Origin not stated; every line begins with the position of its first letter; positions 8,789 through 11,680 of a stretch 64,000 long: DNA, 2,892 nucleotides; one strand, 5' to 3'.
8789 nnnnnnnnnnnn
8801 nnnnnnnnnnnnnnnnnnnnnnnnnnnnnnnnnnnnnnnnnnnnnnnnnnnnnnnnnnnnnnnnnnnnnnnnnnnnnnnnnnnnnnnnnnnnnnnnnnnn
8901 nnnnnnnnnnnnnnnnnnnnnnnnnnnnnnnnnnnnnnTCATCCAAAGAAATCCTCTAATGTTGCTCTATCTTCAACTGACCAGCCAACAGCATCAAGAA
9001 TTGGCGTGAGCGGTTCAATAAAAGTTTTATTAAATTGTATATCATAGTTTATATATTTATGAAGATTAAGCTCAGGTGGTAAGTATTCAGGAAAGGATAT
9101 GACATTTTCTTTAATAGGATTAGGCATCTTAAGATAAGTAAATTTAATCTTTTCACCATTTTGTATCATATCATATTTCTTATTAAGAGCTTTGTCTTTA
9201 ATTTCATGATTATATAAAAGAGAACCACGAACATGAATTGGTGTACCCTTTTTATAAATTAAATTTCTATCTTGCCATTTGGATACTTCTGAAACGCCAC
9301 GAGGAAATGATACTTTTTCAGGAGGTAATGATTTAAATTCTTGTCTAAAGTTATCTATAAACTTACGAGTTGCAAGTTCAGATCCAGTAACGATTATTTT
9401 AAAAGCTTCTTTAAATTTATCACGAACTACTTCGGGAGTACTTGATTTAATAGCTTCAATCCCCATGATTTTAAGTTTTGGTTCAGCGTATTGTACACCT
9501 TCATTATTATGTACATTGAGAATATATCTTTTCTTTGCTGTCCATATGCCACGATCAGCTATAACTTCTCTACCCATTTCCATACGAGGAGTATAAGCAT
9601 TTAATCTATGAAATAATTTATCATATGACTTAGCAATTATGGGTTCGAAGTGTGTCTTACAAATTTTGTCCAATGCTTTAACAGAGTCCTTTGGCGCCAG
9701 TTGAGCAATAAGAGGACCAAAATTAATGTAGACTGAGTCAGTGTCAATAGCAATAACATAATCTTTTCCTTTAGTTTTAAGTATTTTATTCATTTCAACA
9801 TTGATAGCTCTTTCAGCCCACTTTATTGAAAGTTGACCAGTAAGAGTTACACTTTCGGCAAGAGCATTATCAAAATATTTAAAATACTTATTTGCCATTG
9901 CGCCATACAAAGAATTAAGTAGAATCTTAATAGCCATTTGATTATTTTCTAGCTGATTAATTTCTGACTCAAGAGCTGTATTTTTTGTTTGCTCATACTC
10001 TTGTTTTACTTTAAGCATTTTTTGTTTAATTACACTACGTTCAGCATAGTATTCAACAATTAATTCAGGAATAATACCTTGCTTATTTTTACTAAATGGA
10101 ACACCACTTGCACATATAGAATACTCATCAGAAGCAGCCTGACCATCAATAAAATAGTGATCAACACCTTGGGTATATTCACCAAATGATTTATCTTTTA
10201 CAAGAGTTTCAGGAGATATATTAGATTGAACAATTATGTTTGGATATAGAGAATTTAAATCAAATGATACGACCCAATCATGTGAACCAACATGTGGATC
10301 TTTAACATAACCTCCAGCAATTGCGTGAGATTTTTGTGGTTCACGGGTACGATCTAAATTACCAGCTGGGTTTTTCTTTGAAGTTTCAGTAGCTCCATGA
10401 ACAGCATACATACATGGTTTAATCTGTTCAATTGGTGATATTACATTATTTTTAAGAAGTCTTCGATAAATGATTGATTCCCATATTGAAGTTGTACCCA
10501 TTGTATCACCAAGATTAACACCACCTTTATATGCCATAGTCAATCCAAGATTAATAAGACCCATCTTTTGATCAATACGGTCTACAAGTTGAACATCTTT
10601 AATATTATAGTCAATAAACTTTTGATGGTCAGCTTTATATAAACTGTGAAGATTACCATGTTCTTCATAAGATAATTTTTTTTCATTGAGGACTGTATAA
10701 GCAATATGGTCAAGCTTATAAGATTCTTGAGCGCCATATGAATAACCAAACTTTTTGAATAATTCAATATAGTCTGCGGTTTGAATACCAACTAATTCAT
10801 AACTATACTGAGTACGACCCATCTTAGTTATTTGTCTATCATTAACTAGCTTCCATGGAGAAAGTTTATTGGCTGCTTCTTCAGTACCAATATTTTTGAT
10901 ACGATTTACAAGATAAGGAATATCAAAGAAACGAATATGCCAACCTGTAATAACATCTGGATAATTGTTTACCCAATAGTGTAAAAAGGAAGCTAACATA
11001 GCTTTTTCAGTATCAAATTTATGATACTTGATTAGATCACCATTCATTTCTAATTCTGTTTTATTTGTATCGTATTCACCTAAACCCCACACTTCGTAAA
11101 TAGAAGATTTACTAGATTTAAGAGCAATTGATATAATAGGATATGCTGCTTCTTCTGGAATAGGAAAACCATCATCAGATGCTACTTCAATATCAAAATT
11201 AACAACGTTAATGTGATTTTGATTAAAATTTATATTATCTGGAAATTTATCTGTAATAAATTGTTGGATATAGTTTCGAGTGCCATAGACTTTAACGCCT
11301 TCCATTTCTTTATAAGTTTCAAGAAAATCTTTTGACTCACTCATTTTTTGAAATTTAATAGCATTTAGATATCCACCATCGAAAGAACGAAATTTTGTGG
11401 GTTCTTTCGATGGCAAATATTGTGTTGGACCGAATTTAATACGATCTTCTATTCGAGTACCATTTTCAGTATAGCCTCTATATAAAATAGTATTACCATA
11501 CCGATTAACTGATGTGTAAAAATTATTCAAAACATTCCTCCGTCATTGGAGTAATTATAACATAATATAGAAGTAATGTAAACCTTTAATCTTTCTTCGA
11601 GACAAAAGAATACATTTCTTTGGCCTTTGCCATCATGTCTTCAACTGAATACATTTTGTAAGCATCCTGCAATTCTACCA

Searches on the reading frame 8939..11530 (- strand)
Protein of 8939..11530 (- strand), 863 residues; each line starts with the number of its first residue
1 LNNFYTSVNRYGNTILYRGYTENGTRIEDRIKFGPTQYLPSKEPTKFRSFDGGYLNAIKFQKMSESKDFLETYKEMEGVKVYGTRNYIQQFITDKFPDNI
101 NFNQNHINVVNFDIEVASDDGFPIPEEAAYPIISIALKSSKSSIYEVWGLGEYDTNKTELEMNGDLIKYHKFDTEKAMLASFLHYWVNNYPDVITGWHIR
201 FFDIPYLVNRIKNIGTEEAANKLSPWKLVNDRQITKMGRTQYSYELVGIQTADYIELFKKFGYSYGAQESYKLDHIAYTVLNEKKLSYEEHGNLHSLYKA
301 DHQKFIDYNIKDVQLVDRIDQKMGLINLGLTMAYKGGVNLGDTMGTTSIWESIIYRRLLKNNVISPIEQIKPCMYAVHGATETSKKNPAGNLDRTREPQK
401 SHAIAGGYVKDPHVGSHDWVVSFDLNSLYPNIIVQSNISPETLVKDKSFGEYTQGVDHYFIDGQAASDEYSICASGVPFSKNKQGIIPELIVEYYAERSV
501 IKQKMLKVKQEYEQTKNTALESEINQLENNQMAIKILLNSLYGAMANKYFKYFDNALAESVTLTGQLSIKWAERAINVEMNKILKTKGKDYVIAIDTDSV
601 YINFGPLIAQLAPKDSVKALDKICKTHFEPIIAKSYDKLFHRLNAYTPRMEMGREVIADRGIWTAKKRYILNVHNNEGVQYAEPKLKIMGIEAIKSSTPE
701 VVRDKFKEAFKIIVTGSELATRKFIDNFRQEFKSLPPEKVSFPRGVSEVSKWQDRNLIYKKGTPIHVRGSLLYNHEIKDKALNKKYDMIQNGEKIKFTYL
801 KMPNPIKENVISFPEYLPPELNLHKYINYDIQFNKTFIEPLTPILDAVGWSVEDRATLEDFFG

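Call 7: search_dna_similar(query=window:8939-11530:-, collection=phages, mode=protein, max_rows=15)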
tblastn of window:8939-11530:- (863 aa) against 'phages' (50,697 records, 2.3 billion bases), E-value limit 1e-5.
Records with a match: 2672; places in all: 2804; records where one place covers at least 80% of the query: 2394.
Best place of each record, by identity: <60% 2672.
By first word of the organism name: Escherichia 675; Synechococcus 377; Klebsiella 334; Salmonella 201; Vibrio 136; Aeromonas 92; Shigella 89; Acinetobacter 73; Cyanophage 61; Enterobacter 59; and 67 more.
By host as written in the record: - 469; Escherichia coli 281; Klebsiella pneumoniae 115; Synechococcus 107; Synechococcus sp. 38; Aeromonas salmonicida 38; Escherichia coli O157:H7 38; Salmonella enterica 30; and 586 more.
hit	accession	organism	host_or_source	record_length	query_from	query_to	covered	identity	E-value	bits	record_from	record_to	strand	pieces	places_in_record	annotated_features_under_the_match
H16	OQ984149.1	Phage C48C1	-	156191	1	863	100%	53.3%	0e+0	923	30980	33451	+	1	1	DNA polymerase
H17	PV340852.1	Synechococcus phage Sf-CH5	Synechococcus sp. WH8102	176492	4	863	100%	47.5%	0e+0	778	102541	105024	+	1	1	DNA polymerase | hypothetical protein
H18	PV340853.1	Synechococcus phage Sf-CH8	Synechococcus sp. WH8102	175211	4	863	100%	47.5%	0e+0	778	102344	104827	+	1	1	DNA polymerase | hypothetical protein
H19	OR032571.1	Synechococcus phage DSL-LC02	Synechococcus sp.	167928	4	863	100%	46.7%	0e+0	768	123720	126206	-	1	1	DNA polymerase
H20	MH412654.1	Synechococcus phage S-T4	Synechococcus sp. WH 7803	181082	4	863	100%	46.4%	0e+0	772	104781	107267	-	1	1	DNA polymerase | hypothetical protein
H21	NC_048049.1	Synechococcus phage S-T4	Synechococcus sp. WH 7803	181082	4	863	100%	46.4%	0e+0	772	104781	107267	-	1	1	DNA polymerase | hypothetical protein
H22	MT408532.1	Synechococcus phage SynMITS9220M01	Synechococcus sp. MIT S9220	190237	1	863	100%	46.1%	0e+0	748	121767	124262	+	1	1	DNA polymerase | hypothetical protein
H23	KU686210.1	Synechococcus phage S-WAM1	Synechococcus sp.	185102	4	863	100%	45.9%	0e+0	743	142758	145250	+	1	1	DNA polymerase | hypothetical protein | recombination protein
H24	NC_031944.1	Synechococcus phage S-WAM1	Synechococcus sp.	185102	4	863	100%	45.9%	0e+0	743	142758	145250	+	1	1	DNA polymerase | hypothetical protein | recombination protein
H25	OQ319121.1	Synechococcus phage S-BM3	Synechococcus sp. WH 7803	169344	4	862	100%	46.0%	0e+0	760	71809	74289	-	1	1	DNA polymerase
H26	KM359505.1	Prochlorococcus phage P-TIM68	Prochlorococcus sp. MIT9515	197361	4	859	99%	46.1%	0e+0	740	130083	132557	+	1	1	putative DNA polymerase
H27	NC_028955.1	Prochlorococcus phage P-TIM68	Prochlorococcus sp. MIT9515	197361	4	859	99%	46.1%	0e+0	740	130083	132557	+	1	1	DNA polymerase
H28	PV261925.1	Synechococcus phage RB11-B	Synechococcus sp. MW02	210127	4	863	100%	45.7%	0e+0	758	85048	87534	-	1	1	DNA polymerase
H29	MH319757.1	Marine virus AG-345-O18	single cell amplified by WGA-X; seawater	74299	4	863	100%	45.6%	0e+0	752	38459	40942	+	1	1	record has no annotation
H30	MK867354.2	Synechococcus phage S-SCSM1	Synechococcus sp. WH 7803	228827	3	862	100%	45.6%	0e+0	753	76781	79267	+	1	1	DNA polymerase | hypothetical protein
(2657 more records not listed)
